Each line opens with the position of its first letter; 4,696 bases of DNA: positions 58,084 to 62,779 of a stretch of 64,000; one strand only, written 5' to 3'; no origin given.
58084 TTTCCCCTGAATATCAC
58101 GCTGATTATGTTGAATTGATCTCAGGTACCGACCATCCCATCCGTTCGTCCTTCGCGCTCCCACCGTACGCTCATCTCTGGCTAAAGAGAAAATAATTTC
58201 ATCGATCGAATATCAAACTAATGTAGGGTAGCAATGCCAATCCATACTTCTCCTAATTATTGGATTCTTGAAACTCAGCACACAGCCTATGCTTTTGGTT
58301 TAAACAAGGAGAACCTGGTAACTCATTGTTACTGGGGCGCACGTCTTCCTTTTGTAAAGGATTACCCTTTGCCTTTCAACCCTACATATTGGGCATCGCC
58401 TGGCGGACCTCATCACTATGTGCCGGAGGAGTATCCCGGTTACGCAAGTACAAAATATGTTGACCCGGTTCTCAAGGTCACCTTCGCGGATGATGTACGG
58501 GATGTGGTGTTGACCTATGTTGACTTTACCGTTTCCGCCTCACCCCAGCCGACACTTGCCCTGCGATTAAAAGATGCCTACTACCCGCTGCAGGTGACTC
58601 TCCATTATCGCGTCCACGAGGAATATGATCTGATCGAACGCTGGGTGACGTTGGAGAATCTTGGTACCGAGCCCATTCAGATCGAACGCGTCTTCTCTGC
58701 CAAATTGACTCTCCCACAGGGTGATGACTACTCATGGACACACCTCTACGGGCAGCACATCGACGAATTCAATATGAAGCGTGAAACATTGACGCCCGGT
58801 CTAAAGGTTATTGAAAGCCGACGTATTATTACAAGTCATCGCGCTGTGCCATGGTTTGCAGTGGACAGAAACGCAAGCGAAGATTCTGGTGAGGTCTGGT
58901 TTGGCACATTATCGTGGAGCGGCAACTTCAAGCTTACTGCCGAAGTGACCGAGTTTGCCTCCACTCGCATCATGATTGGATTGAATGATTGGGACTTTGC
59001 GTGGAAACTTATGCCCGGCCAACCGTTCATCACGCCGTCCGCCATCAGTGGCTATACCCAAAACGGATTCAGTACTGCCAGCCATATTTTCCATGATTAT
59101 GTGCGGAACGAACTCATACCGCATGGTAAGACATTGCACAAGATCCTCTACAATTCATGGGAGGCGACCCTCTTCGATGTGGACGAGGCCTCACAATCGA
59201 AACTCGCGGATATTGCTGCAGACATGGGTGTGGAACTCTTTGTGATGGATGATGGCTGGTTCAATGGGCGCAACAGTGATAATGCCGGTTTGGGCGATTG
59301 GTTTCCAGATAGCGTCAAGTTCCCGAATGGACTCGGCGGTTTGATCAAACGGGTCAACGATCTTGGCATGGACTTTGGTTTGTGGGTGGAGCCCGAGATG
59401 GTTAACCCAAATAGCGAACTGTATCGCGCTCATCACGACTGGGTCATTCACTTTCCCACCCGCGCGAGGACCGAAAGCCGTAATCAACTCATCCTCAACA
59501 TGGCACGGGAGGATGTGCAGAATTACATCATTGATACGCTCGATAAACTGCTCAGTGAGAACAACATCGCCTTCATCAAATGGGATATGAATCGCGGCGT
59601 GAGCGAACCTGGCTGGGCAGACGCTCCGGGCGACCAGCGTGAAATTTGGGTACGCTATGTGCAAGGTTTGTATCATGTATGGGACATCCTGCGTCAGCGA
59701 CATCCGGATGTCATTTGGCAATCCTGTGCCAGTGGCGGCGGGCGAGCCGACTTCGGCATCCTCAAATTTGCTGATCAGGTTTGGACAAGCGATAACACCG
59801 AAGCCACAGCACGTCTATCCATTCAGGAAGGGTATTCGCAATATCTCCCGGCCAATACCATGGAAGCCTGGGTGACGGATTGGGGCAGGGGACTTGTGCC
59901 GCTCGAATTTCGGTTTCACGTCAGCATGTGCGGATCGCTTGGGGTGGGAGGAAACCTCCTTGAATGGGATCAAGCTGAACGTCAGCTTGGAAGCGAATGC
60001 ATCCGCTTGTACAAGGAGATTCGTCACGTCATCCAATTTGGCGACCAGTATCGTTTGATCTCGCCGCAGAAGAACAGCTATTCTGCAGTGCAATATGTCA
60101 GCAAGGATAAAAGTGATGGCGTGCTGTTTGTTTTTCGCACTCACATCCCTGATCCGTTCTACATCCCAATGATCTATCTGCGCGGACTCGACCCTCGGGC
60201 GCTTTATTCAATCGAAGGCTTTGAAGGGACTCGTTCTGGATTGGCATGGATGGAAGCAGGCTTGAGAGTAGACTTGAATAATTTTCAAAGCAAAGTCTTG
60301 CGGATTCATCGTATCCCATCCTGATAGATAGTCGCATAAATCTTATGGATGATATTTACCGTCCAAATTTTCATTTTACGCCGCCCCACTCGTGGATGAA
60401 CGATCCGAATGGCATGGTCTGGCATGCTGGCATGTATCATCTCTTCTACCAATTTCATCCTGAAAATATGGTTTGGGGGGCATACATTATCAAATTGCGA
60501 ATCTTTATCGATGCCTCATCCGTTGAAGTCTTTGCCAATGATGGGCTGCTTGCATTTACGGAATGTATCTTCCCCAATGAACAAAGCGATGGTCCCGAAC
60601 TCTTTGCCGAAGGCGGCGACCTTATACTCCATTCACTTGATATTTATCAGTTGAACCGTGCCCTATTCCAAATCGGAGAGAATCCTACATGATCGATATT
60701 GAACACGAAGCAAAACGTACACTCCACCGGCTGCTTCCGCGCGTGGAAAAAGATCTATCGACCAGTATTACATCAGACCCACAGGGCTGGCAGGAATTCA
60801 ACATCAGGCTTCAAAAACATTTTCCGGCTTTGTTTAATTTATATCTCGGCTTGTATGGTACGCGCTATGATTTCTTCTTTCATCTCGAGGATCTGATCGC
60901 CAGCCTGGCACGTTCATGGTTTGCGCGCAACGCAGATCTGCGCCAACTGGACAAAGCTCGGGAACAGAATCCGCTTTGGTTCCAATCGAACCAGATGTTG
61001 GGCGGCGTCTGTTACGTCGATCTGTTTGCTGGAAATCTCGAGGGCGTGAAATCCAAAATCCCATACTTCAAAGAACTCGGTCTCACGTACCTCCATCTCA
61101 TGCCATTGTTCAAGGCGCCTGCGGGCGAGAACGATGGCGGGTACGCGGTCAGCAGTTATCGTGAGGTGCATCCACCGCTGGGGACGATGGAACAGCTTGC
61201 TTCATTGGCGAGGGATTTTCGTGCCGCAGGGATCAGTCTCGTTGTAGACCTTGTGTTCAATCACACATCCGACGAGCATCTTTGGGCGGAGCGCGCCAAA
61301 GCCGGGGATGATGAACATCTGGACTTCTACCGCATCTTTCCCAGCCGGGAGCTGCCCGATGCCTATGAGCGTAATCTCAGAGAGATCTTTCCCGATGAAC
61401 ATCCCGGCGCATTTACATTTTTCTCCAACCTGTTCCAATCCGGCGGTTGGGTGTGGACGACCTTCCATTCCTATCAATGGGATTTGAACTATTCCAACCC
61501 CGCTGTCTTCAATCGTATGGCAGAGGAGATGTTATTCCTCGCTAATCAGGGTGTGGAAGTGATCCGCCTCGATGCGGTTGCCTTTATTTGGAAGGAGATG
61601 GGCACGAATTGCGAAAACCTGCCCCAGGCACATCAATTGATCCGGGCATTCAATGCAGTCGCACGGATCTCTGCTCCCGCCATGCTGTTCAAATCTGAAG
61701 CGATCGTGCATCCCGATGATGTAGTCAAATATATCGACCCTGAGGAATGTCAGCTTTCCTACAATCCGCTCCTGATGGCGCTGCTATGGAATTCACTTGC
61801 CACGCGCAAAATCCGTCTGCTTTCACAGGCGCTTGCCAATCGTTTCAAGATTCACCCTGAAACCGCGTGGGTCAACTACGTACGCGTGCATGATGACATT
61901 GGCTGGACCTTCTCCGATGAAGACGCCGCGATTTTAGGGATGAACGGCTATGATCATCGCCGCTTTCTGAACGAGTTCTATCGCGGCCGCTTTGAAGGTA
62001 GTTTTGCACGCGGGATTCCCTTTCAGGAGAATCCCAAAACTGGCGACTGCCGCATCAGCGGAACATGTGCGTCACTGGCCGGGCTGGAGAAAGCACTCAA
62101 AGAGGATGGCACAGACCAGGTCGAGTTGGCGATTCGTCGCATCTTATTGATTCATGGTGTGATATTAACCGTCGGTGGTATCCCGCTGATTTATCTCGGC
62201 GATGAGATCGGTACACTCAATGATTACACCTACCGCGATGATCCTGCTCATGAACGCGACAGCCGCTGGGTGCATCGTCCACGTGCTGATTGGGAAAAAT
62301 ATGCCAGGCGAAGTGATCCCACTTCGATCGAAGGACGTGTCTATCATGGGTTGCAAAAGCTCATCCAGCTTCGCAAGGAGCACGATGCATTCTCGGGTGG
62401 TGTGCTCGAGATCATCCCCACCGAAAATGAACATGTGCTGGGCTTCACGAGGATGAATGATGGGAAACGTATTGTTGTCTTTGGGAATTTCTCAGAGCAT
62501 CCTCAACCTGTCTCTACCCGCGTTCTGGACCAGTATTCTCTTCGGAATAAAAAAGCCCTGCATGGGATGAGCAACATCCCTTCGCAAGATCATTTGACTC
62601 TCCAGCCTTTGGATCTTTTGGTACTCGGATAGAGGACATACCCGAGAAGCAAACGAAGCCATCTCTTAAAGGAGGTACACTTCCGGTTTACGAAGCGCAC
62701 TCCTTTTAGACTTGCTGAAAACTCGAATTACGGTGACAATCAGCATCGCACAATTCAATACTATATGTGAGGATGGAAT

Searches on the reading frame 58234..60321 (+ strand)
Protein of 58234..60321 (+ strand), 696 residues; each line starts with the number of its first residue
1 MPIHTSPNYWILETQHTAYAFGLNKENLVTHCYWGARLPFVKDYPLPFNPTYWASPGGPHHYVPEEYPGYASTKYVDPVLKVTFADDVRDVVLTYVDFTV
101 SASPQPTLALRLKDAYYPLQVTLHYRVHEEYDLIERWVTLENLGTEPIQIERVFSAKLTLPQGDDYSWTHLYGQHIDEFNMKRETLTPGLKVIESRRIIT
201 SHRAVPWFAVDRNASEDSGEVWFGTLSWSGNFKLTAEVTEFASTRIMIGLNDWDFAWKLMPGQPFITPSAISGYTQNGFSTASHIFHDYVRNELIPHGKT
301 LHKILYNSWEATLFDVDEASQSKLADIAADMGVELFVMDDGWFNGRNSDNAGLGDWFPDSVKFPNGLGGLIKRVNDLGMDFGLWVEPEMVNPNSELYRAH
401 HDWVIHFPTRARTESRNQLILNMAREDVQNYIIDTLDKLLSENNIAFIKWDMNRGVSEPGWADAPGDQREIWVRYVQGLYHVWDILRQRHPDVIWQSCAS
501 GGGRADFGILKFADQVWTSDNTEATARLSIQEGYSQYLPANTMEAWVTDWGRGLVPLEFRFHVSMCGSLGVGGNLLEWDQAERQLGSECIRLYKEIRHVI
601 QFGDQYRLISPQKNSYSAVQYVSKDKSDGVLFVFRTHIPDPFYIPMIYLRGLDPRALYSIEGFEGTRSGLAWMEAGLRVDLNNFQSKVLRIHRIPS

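Call 68: search_protein_families(library=pfam, proteins=[window:58234-60321:+], max_evalue=0.1)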
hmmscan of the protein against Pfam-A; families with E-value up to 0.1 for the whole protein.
window:58234-60321:+ (696 aa): 4 families
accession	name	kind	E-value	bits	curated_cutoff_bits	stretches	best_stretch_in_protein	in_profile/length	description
PF02065.24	Melibiase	-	7.9e-112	374.1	27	1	265-603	2-347/347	Melibiase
PF16875.11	Glyco_hydro_36N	-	1.6e-59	201.9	27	1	28-259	2-252/253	Glycosyl hydrolase family 36 N-terminal domain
PF16874.11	Glyco_hydro_36C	-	3e-14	53.7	27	1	617-690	2-76/77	Glycosyl hydrolase family 36 C-terminal domain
PF01055.32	Glyco_hydro_31_2nd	-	6.4e-05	22.9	23.5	1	329-458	34-162/328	Glycosyl hydrolases family 31 TIM-barrel domain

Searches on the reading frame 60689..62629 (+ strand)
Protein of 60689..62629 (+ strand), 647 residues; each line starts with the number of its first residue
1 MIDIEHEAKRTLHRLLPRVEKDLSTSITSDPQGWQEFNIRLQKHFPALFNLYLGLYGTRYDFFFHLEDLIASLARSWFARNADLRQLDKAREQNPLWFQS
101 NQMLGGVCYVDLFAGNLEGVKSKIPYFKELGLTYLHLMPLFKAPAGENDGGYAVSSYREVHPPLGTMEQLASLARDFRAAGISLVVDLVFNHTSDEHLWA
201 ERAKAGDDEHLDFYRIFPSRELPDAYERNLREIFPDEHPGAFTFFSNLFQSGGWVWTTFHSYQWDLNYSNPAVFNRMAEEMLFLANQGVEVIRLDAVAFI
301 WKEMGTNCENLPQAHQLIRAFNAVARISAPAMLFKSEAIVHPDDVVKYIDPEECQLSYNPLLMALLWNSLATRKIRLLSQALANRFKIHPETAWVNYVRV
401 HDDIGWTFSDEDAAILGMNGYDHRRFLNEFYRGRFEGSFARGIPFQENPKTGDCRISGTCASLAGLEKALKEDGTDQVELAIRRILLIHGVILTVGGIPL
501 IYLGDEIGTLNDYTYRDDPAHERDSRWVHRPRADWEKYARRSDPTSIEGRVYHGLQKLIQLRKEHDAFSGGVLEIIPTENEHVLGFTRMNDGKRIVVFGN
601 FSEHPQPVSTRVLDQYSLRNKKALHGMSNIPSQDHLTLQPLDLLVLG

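Call 68: search_protein_families(library=pfam, proteins=[window:60689-62629:+], max_evalue=0.1)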
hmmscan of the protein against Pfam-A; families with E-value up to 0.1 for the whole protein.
window:60689-62629:+ (647 aa): 5 families
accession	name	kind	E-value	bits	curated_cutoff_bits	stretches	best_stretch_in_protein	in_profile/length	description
PF00128.31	Alpha-amylase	-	1.4e-42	146.9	22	2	114-379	15-284/446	Alpha amylase, catalytic domain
PF16657.11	Malt_amylase_C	-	3.4e-05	24.3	27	1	571-642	1-72/75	Maltogenic Amylase, C-terminal domain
PF11941.14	DUF3459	-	0.0098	16.7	22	1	556-640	3-84/90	Domain of unknown function (DUF3459)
PF10936.14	DUF2617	-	0.026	15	22.3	1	227-262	113-147/160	Protein of unknown function DUF2617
PF14701.12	hDGE_amylase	-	0.031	13.8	27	1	113-200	17-110/439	Glycogen debranching enzyme, glucanotransferase domain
